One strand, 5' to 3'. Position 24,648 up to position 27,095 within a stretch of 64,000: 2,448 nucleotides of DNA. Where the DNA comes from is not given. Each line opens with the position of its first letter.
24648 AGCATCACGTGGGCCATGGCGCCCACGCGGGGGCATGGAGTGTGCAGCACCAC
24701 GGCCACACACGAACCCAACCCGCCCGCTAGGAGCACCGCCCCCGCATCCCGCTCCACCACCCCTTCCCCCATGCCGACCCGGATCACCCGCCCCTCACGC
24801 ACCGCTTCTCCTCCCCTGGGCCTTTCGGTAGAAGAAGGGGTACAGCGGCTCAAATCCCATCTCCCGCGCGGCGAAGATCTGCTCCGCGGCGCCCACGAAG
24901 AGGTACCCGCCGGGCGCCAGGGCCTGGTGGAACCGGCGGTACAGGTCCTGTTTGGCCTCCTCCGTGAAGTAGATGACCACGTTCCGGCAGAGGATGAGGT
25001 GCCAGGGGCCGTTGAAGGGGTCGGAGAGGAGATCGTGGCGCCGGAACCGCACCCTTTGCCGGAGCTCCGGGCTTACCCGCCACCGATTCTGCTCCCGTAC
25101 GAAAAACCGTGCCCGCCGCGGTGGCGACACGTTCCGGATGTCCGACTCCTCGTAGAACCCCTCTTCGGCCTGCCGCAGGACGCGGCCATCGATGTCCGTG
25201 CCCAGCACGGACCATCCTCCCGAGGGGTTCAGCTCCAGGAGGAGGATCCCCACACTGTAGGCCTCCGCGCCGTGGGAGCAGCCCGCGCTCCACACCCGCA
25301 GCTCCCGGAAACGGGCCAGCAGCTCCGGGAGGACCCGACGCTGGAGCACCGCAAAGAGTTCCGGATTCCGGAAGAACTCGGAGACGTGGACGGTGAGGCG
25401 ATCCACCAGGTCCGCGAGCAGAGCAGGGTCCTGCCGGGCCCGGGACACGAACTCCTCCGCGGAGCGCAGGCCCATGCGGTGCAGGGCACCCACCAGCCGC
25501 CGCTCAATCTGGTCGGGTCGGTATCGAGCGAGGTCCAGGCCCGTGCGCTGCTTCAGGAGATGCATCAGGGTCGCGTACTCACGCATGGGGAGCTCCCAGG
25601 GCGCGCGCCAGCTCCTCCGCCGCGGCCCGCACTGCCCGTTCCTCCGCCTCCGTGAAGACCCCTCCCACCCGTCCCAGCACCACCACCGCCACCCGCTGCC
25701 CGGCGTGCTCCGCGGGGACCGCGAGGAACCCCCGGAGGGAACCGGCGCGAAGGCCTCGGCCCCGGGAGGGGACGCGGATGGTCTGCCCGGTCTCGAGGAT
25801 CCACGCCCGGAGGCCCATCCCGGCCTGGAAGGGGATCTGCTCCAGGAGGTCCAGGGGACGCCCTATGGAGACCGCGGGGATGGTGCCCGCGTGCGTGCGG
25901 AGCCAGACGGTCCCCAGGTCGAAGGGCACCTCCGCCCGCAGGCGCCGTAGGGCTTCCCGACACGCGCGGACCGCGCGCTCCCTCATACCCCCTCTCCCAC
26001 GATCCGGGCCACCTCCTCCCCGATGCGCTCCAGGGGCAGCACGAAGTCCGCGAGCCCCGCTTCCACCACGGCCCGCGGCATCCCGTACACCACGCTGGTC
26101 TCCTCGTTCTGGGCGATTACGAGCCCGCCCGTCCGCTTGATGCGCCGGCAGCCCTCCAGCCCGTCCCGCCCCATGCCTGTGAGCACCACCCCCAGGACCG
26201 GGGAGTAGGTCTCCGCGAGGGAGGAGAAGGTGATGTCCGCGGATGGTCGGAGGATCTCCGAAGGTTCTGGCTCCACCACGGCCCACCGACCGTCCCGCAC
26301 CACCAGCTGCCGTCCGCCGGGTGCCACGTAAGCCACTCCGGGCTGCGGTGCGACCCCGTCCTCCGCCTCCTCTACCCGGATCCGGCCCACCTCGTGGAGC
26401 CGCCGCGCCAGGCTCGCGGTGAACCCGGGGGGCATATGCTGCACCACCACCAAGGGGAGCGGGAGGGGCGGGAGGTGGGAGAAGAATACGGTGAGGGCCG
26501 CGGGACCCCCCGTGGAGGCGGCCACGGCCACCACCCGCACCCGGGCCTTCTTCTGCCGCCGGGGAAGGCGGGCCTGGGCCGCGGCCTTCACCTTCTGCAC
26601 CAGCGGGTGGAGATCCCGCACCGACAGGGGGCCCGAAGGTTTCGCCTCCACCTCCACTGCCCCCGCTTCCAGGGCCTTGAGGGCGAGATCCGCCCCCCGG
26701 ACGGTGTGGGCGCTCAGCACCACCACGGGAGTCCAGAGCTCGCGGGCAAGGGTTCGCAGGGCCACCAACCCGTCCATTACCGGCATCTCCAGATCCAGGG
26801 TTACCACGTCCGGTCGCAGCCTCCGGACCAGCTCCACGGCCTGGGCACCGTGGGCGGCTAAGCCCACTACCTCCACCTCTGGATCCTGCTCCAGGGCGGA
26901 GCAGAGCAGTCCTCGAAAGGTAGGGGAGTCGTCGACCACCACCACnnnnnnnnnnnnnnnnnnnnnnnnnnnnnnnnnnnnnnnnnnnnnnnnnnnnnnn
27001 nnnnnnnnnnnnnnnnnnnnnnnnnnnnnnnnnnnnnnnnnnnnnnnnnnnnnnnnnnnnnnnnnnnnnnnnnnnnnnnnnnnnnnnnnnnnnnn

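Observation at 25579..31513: c-di-GMP modules replace flhF/flhG/cheY/cheC in the flagellar operon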

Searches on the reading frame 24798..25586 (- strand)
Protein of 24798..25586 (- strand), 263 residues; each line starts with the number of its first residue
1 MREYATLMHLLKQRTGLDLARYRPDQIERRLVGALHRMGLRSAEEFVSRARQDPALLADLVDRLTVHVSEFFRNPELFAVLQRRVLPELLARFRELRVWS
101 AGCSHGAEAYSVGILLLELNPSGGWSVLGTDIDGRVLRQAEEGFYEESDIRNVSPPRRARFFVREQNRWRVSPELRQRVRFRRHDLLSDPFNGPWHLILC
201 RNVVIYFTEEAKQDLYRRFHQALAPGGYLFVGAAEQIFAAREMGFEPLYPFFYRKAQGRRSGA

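Call 5: search_protein_families(library=pfam, proteins=[window:24798-25586:-], max_evalue=0.01)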
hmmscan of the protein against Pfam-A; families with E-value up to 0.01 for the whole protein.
window:24798-25586:- (263 aa): 5 families
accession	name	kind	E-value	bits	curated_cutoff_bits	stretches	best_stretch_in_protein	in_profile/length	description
PF01739.24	CheR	-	2.7e-53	180.8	27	1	68-241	2-183/195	CheR methyltransferase, SAM binding domain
PF03705.20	CheR_N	-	2.7e-09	37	27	1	3-54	2-53/53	CheR methyltransferase, all-alpha domain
PF08242.18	Methyltransf_12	-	9.6e-07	29.9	30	1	173-229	45-98/98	Methyltransferase domain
PF13649.12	Methyltransf_25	-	1.9e-06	28.9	27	1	175-227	46-97/97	Methyltransferase domain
PF13489.12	Methyltransf_23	-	0.0029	17.8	27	1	92-231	20-116/164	Methyltransferase domain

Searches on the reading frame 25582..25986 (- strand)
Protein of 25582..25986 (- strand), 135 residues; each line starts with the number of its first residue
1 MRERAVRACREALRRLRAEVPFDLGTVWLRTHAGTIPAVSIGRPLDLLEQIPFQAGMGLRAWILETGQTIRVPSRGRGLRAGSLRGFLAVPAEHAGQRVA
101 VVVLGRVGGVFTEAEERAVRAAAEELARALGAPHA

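Call 5: search_protein_families(library=pfam, proteins=[window:25582-25986:-], max_evalue=0.01)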
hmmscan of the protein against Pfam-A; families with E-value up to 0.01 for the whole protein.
window:25582-25986:- (135 aa): 2 families
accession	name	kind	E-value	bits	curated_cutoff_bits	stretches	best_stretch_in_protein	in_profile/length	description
PF01590.32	GAF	-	1.1e-08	36.1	22.4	1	7-130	4-133/133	GAF domain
PF13185.12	GAF_2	-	4.1e-08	34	28.6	1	9-130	8-135/136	GAF domain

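Call 37: search_solved_structures(query=window:25582-25986:-, max_evalue=1, show_alignments=2)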
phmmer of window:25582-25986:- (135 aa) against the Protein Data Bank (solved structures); distinct sequences matched with E-value up to 1: 0.

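Call 41: find_homologous_proteins(query=window:25582-25986:-, max_evalue=0.001)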
Query window:25582-25986:- (135 aa): 10 proteins with E <= 0.001 among 809 candidates.
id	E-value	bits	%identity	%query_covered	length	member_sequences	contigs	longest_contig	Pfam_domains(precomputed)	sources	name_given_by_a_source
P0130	4.1e-78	278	100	100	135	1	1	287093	PF13185.13,PF01590.33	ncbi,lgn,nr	ncbi:MAG: GAF domain-containing protein [Armatimonadetes bacterium]|nr:GAF domain-containing protein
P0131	5.2e-65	235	82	100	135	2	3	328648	PF13185.13,PF01590.33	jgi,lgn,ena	-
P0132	1.5e-64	234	81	100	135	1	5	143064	PF13185.13,PF01590.33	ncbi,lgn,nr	ncbi:MAG: GAF domain-containing protein [Armatimonadota bacterium]|nr:GAF domain-containing protein 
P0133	1.3e-63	231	80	100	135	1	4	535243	PF13185.13,PF01590.33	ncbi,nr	ncbi:MAG: GAF domain-containing protein [Armatimonadota bacterium]|nr:GAF domain-containing protein 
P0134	2.5e-56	207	73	98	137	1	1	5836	PF13185.13,PF01590.33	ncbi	-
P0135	1.1e-49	186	68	96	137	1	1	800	PF13185.13,PF01590.33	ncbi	-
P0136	1.9e-49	185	70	100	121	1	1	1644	PF13185.13,PF01590.33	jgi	jgi:hypothetical protein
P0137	7.6e-44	167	62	94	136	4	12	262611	PF13185.13,PF01590.33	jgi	jgi:hypothetical protein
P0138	1.1e-43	166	65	92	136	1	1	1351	PF13185.13,PF01590.33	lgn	-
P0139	1.7e-43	166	65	92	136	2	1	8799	PF13185.13,PF01590.33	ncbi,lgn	-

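Call 54: predict_structure(alignment_id=A1)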
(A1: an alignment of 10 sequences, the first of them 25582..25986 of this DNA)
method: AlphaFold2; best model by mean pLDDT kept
length: 135 residues; sequences in the alignment: 10
mean_pLDDT: 79.3   pTM: 0.78
mean pLDDT of the five models: 79.3, 79.0, 73.6, 70.7, 38.5
residues with pLDDT >= 90: 46; 70-90: 57; 50-70: 23; < 50: 9
segments of 3 or more residues with pLDDT < 50: 74-77
pLDDT, mean of each block of 10 residues (from residue 1): 83 92 90 83 66 57 82 56 77 88 87 92 91 55
secondary structure, 60 per line:
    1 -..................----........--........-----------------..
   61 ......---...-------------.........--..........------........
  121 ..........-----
elements in order: H2-19 E24-31 E34-41 H59-66 E70-72 E86-94 E97-106 H113-130

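Call 58: fold_search(model_id=the predicted structure, library=pdb)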
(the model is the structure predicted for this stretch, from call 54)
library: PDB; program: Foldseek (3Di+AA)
matches with E <= 10: 1103; with E <= 0.001: 50
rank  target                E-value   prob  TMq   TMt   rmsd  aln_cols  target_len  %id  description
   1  3eea_A                3.6e-06  1.00  0.70  0.62   4.4       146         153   20  The crystal structure of the GAF domain/HD domain protein from Geobacter sulfurreducens (released 2008-11-04)
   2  3eea_B                1.4e-05  1.00  0.67  0.61   4.8       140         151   21  The crystal structure of the GAF domain/HD domain protein from Geobacter sulfurreducens (released 2008-11-04)
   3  2w3h_A                1.7e-05  1.00  0.68  0.63   5.1       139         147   17  Cyanide bound structure of the first GAF domain of Mycobacterium tuberculosis DosS (released 2009-03-10)
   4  4mmn_A                2.4e-05  1.00  0.71  0.68   4.3       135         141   16  Structural and biochemical analysis of type II free methionine-R-sulfoxide reductase from Thermoplasma acidophilum (released 2014-08-06)
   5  4mmn_B                2.4e-05  1.00  0.71  0.69   5.0       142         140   14  Structural and biochemical analysis of type II free methionine-R-sulfoxide reductase from Thermoplasma acidophilum (released 2014-08-06)
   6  3o5y_B                3.3e-05  1.00  0.66  0.61   4.3       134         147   18  The Crystal Structure of the GAF domain of a two-component sensor histidine kinase from Bacillus halodurans to 2.45A (released 2010-08-11)
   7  2vzw_B                4.2e-05  1.00  0.66  0.60   6.5       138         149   19  X-ray structure of the heme-bound GAF domain of sensory histidine kinase DosT of Mycobacterium tuberculosis (released 2009-03-17)
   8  4mn7_B                5.4e-05  1.00  0.71  0.68   4.8       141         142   14  Structural and biochemical analysis of type II free methionine-R-sulfoxide reductase from Thermoplasma acidophilum (released 2014-08-06)
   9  2vzw_A                5.4e-05  1.00  0.67  0.63   5.4       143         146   20  X-ray structure of the heme-bound GAF domain of sensory histidine kinase DosT of Mycobacterium tuberculosis (released 2009-03-17)
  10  2y8h_B                5.4e-05  1.00  0.65  0.60   5.9       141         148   18  STRUCTURE OF THE FIRST GAF DOMAIN E87G MUTANT OF MYCOBACTERIUM TUBERCULOSIS DOSS (released 2011-02-23)
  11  2w3e_B                5.7e-05  1.00  0.65  0.61   6.0       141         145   16  Oxidized structure of the first GAF domain of Mycobacterium tuberculosis DosS (released 2009-03-10)
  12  6oap_A                6.9e-05  1.00  0.61  0.30   7.2       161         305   18  Crystal structure of a dual sensor histidine kinase in the green-light absorbing Pg state (released 2019-09-18)
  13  2y8h_A                7.7e-05  1.00  0.66  0.60   6.3       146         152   17  STRUCTURE OF THE FIRST GAF DOMAIN E87G MUTANT OF MYCOBACTERIUM TUBERCULOSIS DOSS (released 2011-02-23)
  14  4mn7_A                8.7e-05  1.00  0.69  0.64   4.7       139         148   14  Structural and biochemical analysis of type II free methionine-R-sulfoxide reductase from Thermoplasma acidophilum (released 2014-08-06)
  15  2w3d_A                8.7e-05  1.00  0.66  0.61   5.5       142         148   18  Structure of the first GAF domain of Mycobacterium tuberculosis DosS (released 2009-03-10)
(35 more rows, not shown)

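Call 62: search_protein_representatives(alignment_id=A1)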
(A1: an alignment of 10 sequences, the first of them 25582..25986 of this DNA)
Query: 10 sequences, 136 profile positions. Proteins with E-value up to 0.001 (for the whole library): 202; up to 1e-10: 11; up to 1e-30: 1. The best 150 are listed.
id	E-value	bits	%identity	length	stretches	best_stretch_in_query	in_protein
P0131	4.7e-70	249.9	-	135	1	1-134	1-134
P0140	5.0e-30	120.3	-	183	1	11-134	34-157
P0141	1.4e-28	115.6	-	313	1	7-129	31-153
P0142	3.6e-26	107.8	-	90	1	11-77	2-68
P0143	8.8e-15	70.9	-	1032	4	24-129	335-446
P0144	1.8e-13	66.6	-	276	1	10-133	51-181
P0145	9.6e-13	64.3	-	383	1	16-131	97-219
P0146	2.9e-12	62.7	-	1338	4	74-132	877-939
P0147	4.6e-12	62.1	-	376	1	15-127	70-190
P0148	1.2e-11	60.8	-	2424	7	45-131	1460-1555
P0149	1.8e-11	60.2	-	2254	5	49-130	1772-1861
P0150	1.4e-10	57.2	-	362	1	15-133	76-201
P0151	2.4e-10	56.5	-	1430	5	54-132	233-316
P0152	2.9e-10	56.3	-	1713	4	33-108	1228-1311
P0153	2.9e-10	56.2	-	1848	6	26-71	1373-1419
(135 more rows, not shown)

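Call 65: find_encoding_contigs(protein=P0140, flank=8000, max_places=1)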
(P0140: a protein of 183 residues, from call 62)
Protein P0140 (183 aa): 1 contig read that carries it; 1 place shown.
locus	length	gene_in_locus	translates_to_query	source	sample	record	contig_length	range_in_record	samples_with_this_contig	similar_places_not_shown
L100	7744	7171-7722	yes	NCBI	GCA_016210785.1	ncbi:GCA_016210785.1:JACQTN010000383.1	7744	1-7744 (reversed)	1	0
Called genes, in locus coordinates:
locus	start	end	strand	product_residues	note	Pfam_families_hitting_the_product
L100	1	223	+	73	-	PF01313:Bac_export_3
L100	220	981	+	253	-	PF01311:Bac_export_1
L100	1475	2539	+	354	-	PF01312:Bac_export_2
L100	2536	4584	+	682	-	PF00771:FHIPEP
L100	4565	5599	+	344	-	PF03308:MeaB, PF13191:AAA_16 (weak), PF00448:SRP54, PF01656:CbiA (weak)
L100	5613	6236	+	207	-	PF12945:PilZNR, PF07238:PilZ (weak)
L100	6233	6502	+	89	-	-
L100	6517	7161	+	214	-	PF12945:PilZNR, PF07238:PilZ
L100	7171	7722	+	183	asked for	PF01590:GAF (weak), PF13185:GAF_2, PF13492:GAF_3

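Call 66: find_encoding_contigs(protein=P0141, flank=8000, max_places=1)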
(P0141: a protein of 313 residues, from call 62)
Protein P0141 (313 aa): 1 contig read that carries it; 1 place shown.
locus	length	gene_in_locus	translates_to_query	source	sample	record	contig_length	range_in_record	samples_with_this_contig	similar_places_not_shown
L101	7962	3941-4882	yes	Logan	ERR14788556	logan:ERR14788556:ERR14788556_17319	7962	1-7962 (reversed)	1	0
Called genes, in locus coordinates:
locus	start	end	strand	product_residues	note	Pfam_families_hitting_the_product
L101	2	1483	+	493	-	?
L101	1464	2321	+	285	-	PF03308:MeaB (weak), PF13191:AAA_16 (weak), PF00448:SRP54, PF01656:CbiA (faint)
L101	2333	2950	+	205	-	PF12945:PilZNR (weak), PF07238:PilZ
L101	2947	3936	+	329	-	PF00072:Response_reg, PF01339:CheB_methylest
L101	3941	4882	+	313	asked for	PF01590:GAF, PF13185:GAF_2, PF00990:GGDEF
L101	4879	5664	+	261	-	PF03705:CheR_N, PF01739:CheR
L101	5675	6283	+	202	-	PF04509:CheC, PF13690:CheX (weak), PF04509:CheC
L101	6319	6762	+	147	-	PF03975:CheD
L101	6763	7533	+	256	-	PF04542:Sigma70_r2, PF04539:Sigma70_r3 (faint), PF08281:Sigma70_r4_2 (weak), PF04545:Sigma70_r4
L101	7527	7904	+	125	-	-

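Call 68: search_protein_families(library=pfam, proteins=[P0141, P0140, L100:5613-6233:+, L100:6517-7158:+, L100:6233-6499:+, L101:5675-6280:+, L101:1464-2318:+], max_evalue=0.01)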
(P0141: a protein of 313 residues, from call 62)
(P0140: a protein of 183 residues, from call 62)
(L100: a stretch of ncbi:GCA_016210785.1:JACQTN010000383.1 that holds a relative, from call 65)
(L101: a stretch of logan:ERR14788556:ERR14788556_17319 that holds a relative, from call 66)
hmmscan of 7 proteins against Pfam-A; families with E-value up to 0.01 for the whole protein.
P0141 (313 aa): 4 families
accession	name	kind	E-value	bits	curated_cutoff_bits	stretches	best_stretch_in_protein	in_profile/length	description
PF13185.12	GAF_2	-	5.3e-13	49.8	28.6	1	33-154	8-135/136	GAF domain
PF01590.32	GAF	-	1.7e-12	48.5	22.4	1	32-154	5-133/133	GAF domain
PF00990.26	GGDEF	-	7.2e-11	42.6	23.8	1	169-299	3-145/161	Diguanylate cyclase, GGDEF domain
PF13492.12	GAF_3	-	6.8e-05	23.7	27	1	37-155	10-128/129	GAF domain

P0140 (183 aa): 3 families
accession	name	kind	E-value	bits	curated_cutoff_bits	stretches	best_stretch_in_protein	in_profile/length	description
PF13185.12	GAF_2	-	1.1e-09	39.1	28.6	1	33-153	9-135/136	GAF domain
PF01590.32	GAF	-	2.1e-07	31.9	22.4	1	42-153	16-133/133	GAF domain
PF13492.12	GAF_3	-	2.8e-07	31.4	27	1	35-153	9-127/129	GAF domain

L100:5613-6233:+ (207 aa): 2 families
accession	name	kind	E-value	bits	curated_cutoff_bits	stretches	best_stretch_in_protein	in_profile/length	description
PF12945.12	PilZNR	-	1.7e-08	34.9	23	1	5-81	2-82/85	Flagellar protein YcgR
PF07238.19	PilZ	-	9.6e-06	26.3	22.5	1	93-168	3-75/102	PilZ domain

L100:6517-7158:+ (214 aa): 2 families
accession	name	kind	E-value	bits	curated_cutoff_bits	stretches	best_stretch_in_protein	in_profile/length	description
PF12945.12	PilZNR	-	1.9e-08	34.7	23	1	5-82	2-83/85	Flagellar protein YcgR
PF07238.19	PilZ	-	3e-08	34.4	22.5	1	92-192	2-96/102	PilZ domain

L100:6233-6499:+ (89 aa): 0 families

L101:5675-6280:+ (202 aa): 2 families
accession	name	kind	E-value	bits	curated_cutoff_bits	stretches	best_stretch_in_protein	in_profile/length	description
PF04509.17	CheC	-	2.1e-19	69.6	22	2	12-46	3-37/38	CheC-like family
PF13690.11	CheX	-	4.3e-09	36.8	27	1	67-140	3-71/94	Chemotaxis phosphatase CheX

L101:1464-2318:+ (285 aa): 9 families
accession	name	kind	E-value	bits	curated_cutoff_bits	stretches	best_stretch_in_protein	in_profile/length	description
PF00448.28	SRP54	-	3.3e-28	99.1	22.7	1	98-280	4-192/196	SRP54-type protein, GTPase domain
PF03308.22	MeaB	-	8.1e-07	28.8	23.1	1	88-138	26-76/273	Methylmalonyl Co-A mutase-associated GTPase MeaB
PF13191.12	AAA_16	-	9.2e-06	26.7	32.6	1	89-209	18-136/167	AAA ATPase domain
PF01656.29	CbiA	-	1.7e-05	25.2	25.4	1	102-252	6-98/125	CobQ/CobB/MinD/ParA nucleotide binding domain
PF01926.29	MMR_HSR1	-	0.00022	21.8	21.9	0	97-118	1-22/113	50S ribosome-binding GTPase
PF13604.12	AAA_30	-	0.0016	18.7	27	1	92-140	15-63/191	AAA domain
PF13401.12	AAA_22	-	0.0021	18.8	27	1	96-145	6-33/130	AAA domain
PF03205.20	MobB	-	0.0042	17.4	26.6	1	98-131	2-35/133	Molybdopterin guanine dinucleotide synthesis protein B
PF10609.15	ParA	-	0.0069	16.3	27.1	0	102-137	11-46/246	NUBPL iron-transfer P-loop NTPase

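Call 79: search_protein_families(library=ncbifam, proteins=[window:25582-25986:-], max_evalue=0.001)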
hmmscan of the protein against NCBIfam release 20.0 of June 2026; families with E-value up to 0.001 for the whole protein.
window:25582-25986:- (135 aa): 0 families

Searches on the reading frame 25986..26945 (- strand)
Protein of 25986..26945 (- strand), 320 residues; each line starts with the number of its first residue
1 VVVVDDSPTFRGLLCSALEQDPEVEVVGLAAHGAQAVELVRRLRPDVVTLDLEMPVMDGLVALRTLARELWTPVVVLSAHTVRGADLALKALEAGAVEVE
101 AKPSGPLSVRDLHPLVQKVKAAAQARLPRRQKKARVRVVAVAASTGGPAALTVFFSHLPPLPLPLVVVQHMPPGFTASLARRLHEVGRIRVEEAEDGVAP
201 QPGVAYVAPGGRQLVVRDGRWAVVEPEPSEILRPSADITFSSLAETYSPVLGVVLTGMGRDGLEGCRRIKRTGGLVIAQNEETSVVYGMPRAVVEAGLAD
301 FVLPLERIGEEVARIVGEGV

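Call 5: search_protein_families(library=pfam, proteins=[window:25986-26945:-], max_evalue=0.01)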
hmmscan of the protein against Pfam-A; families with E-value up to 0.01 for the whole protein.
window:25986-26945:- (320 aa): 2 families
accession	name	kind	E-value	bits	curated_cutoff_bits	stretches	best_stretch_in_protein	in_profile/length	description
PF01339.22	CheB_methylest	-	5e-63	212.4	24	1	139-311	1-173/174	CheB methylesterase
PF00072.30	Response_reg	-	4.9e-21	75.4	30.2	1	2-106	2-103/111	Response regulator receiver domain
